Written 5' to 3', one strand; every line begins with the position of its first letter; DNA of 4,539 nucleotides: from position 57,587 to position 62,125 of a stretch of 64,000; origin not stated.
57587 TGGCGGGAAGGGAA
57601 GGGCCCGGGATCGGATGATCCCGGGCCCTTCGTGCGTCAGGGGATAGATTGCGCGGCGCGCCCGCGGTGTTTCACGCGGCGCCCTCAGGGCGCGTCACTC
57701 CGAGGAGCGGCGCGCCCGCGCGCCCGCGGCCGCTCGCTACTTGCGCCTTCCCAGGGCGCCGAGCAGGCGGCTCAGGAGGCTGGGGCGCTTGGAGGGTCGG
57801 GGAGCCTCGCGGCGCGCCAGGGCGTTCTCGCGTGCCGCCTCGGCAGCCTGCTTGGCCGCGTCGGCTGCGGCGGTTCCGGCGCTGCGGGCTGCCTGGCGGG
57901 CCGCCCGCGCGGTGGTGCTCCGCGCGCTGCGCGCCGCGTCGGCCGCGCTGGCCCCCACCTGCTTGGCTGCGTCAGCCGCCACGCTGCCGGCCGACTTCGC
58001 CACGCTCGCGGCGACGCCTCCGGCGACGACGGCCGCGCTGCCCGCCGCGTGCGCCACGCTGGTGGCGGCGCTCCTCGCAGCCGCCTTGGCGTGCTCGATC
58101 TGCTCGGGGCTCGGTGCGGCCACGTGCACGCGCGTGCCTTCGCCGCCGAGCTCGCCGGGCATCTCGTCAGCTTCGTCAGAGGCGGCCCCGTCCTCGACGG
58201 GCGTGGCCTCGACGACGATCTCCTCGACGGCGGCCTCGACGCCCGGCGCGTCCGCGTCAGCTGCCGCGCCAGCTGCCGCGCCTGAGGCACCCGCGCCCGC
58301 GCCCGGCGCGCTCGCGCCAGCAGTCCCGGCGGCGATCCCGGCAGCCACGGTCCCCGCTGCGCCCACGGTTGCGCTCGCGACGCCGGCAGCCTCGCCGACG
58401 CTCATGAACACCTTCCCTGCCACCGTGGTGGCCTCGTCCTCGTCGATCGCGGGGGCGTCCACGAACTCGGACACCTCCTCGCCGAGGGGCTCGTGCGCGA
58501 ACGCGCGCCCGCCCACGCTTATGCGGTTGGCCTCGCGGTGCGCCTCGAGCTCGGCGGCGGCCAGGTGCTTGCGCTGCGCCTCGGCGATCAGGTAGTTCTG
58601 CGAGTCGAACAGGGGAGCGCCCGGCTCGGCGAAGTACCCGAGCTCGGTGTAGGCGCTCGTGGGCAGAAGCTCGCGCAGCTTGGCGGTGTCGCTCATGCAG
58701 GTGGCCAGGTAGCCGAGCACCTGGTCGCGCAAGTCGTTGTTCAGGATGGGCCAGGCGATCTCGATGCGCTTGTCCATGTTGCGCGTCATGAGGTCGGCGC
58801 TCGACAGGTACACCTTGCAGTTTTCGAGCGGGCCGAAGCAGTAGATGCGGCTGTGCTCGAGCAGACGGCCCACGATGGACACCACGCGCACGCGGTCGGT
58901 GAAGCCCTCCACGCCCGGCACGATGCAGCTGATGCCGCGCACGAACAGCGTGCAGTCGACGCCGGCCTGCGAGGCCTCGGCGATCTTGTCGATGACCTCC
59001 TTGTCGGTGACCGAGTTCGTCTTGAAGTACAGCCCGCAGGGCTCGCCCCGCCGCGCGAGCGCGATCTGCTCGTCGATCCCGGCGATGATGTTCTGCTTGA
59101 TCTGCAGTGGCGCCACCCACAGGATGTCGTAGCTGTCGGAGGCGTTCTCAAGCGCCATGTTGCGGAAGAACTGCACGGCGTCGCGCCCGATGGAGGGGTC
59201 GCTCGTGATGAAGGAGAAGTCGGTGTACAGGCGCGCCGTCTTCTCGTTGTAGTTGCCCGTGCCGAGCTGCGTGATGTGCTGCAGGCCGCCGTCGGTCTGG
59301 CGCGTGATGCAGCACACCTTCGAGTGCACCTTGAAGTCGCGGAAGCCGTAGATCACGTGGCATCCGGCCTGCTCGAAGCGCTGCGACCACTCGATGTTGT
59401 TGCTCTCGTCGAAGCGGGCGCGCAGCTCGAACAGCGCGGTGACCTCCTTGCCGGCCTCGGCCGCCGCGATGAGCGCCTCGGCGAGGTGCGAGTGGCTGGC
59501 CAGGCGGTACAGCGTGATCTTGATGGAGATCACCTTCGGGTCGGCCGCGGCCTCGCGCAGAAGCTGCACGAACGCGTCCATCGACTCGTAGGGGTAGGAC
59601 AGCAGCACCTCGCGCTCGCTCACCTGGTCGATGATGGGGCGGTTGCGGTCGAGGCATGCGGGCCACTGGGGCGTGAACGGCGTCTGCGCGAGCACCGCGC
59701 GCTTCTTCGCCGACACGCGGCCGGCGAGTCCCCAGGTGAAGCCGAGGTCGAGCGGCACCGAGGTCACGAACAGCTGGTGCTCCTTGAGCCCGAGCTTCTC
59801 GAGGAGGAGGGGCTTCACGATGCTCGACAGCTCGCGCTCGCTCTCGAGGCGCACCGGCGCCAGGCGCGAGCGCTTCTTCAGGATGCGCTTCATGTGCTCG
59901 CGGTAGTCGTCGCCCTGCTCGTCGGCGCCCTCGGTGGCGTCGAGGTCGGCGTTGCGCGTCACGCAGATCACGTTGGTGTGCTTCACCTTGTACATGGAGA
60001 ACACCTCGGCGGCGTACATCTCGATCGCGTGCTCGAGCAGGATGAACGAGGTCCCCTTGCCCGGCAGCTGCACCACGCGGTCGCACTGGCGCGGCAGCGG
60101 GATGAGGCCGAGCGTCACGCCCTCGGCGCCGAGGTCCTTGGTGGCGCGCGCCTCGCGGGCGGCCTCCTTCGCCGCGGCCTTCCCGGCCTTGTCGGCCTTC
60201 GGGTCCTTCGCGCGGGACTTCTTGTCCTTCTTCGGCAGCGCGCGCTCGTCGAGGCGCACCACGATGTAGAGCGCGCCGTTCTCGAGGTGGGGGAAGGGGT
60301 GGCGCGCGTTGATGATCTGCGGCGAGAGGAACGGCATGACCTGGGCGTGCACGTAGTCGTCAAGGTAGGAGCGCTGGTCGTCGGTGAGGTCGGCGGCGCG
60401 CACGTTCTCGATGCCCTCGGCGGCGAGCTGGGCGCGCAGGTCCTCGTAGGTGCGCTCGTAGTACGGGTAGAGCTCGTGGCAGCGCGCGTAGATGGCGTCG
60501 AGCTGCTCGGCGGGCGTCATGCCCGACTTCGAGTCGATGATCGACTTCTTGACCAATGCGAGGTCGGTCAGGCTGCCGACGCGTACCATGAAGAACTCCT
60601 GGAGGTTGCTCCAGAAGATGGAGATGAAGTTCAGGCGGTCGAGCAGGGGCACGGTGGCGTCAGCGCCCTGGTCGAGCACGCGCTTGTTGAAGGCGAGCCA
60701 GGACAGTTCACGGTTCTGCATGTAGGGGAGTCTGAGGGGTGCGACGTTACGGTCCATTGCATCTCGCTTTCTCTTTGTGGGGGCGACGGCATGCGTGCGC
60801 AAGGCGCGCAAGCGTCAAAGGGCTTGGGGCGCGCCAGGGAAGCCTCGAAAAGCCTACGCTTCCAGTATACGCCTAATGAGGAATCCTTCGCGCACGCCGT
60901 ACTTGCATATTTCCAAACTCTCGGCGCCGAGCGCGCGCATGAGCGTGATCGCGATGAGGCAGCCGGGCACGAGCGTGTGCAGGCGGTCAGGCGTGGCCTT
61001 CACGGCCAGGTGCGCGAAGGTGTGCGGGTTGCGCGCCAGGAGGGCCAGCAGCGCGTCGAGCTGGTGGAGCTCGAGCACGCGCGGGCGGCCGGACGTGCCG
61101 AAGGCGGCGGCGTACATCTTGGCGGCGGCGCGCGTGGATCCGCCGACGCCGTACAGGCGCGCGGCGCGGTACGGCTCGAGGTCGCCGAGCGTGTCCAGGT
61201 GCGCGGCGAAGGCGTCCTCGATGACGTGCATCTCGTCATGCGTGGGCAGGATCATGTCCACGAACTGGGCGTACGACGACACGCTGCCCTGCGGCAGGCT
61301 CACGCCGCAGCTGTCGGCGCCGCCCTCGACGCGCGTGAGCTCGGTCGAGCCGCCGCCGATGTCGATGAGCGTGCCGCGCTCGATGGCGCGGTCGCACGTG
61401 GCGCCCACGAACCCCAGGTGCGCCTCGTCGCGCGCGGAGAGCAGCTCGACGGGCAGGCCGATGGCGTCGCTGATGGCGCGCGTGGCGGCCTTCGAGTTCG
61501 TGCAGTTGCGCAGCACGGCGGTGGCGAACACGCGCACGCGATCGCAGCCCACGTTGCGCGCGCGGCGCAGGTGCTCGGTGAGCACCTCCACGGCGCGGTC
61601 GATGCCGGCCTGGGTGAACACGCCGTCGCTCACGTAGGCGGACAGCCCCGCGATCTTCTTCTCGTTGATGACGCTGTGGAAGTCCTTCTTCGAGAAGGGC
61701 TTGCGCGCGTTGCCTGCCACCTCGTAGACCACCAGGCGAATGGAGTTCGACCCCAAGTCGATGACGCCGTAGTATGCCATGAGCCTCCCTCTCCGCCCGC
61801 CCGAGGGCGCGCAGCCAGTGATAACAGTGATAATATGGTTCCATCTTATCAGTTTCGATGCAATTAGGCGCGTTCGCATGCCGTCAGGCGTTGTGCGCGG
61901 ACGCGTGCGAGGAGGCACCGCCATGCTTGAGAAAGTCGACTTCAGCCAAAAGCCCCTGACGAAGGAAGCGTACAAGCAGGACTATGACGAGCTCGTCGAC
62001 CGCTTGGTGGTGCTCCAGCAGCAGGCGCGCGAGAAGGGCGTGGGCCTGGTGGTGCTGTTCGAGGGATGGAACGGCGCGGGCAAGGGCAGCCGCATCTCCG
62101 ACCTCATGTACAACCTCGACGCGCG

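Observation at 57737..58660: PPK1 with a 320-residue Ala-rich amphipathic C-terminal extension inside a complete polyP cluster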

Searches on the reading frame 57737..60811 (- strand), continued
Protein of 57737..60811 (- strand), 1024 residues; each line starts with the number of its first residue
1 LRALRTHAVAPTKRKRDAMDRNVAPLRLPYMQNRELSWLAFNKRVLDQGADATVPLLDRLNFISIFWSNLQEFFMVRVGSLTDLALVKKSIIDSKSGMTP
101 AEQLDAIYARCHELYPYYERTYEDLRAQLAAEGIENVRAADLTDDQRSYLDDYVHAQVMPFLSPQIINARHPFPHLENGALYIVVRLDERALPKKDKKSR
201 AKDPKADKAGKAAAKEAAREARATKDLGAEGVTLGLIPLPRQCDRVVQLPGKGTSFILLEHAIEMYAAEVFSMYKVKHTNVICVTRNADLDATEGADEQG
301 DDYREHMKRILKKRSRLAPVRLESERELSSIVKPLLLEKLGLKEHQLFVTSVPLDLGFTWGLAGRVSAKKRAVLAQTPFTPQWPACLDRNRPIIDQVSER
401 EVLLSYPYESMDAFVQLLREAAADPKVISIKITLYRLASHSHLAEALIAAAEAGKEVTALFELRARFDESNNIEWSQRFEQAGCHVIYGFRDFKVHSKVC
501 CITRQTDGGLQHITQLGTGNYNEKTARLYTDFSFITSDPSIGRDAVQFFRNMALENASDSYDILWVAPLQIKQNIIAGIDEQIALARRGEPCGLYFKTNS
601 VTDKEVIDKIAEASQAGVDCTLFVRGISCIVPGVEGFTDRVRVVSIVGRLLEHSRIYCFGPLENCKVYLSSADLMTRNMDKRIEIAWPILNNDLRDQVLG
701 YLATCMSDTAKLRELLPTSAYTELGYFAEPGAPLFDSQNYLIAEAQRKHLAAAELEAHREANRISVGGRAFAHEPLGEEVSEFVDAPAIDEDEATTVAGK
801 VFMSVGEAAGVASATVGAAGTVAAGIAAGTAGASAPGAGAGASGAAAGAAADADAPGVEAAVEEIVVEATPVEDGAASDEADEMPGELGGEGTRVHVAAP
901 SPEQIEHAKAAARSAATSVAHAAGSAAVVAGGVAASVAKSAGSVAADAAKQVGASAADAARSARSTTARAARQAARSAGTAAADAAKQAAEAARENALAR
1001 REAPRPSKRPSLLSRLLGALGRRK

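Call 77: predict_structure(alignment_id=A2)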
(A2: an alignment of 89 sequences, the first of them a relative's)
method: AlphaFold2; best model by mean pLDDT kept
length: 719 residues; sequences in the alignment: 89
mean_pLDDT: 88.7   pTM: 0.87
mean pLDDT of the five models: 88.7, 88.4, 88.2, 87.8, 86.4
residues with pLDDT >= 90: 518; 70-90: 127; 50-70: 50; < 50: 24
segments of 3 or more residues with pLDDT < 50: 1-7, 237-248
pLDDT, mean of each block of 10 residues (from residue 1): 44 90 95 95 96 93 86 84 92 96 97 95 89 96 94 75 93 93 94 94 96 94 95 62 42 58 74 89 91 94 94 92 93 95 97 95 97 98 83 96 95 67 90 87 91 96 88 88 98 96 90 92 97 98 95 98 97 96 97 93 95 93 88 96 97 95 92 85 95 65 53 57
secondary structure, 60 per line:
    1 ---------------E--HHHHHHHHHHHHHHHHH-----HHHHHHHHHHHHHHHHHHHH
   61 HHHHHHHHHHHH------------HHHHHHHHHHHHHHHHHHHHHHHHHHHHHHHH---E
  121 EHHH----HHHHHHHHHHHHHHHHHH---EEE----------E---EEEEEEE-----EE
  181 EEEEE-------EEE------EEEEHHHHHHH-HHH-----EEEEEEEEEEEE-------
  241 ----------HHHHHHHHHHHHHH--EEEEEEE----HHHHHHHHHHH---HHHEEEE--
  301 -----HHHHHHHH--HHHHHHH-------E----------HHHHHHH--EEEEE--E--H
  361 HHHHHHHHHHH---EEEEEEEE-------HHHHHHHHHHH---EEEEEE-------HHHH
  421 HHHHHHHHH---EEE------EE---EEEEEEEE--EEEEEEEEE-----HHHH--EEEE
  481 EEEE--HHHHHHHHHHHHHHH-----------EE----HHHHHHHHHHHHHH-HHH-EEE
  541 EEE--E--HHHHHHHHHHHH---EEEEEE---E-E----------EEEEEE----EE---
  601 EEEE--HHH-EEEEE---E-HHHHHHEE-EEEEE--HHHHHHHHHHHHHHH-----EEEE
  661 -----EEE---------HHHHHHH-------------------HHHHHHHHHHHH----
elements in order (helices of 4 or more, strands of 3 or more residues): H19-35 H41-72 H85-116 H129-146 E150-152 E167-173 E179-185 E193-195 E202-205 H206-212 E222-233 H251-264 E267-273 H278-288 E295-298 H306-313 H316-322 H341-347 E350-354 H360-371 E375-382 H390-400 E404-409 H417-429 E433-435 E447-454 E457-465 H471-474 E477-484 H487-501 H519-532 E538-543 H549-560 E564-569 E586-591 E601-604 E611-615 H621-626 E630-634 H637-651 E657-660 E666-668 H678-684 H704-715

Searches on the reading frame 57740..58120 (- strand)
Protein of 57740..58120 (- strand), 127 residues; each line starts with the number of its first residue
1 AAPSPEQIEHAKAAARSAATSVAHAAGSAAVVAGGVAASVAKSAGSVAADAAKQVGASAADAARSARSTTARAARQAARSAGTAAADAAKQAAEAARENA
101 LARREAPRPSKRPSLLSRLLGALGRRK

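Call 57: search_solved_structures(query=window:57740-58120:-, max_evalue=1)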
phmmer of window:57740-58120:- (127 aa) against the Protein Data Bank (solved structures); distinct sequences matched with E-value up to 1: 1.
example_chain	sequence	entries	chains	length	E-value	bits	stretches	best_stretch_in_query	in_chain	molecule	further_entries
5cwd_A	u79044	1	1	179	0.87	13.6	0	64-108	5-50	Designed helical repeat protein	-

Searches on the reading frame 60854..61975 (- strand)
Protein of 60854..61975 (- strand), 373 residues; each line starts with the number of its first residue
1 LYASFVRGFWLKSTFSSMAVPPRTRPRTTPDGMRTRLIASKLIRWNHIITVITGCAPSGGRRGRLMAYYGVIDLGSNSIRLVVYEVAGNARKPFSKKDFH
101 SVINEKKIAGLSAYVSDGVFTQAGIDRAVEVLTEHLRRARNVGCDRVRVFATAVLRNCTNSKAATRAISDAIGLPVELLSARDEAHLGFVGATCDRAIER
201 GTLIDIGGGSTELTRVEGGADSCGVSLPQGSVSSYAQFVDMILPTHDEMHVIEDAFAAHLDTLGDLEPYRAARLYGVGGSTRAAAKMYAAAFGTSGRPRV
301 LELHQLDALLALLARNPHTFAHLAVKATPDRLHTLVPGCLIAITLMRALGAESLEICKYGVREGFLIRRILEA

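Call 5: search_protein_families(library=pfam, proteins=[window:60854-61975:-], max_evalue=0.01)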
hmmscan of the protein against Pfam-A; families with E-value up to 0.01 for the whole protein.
window:60854-61975:- (373 aa): 1 family
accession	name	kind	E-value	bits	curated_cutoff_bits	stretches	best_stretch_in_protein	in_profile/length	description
PF02541.22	Ppx-GppA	-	4.7e-38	131.7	27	1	99-370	10-282/285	Ppx/GppA phosphatase family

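Call 21: search_protein_families(library=ncbifam, proteins=[window:60854-61780:-], max_evalue=0.001)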
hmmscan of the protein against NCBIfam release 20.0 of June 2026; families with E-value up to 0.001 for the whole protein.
window:60854-61780:- (308 aa): 3 families
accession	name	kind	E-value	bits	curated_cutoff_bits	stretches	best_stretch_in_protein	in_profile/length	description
TIGR03706.1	exo_poly_only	exception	3.7e-56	190.6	307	1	4-304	2-298/300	exopolyphosphatase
NF008108.0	PRK10854.1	equivalog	6e-17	61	864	1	5-301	14-302/513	exopolyphosphatase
NF008260.0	PRK11031.1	equivalog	1.1e-16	61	624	1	3-196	7-194/496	guanosine-5'-triphosphate,3'-diphosphate diphosphatase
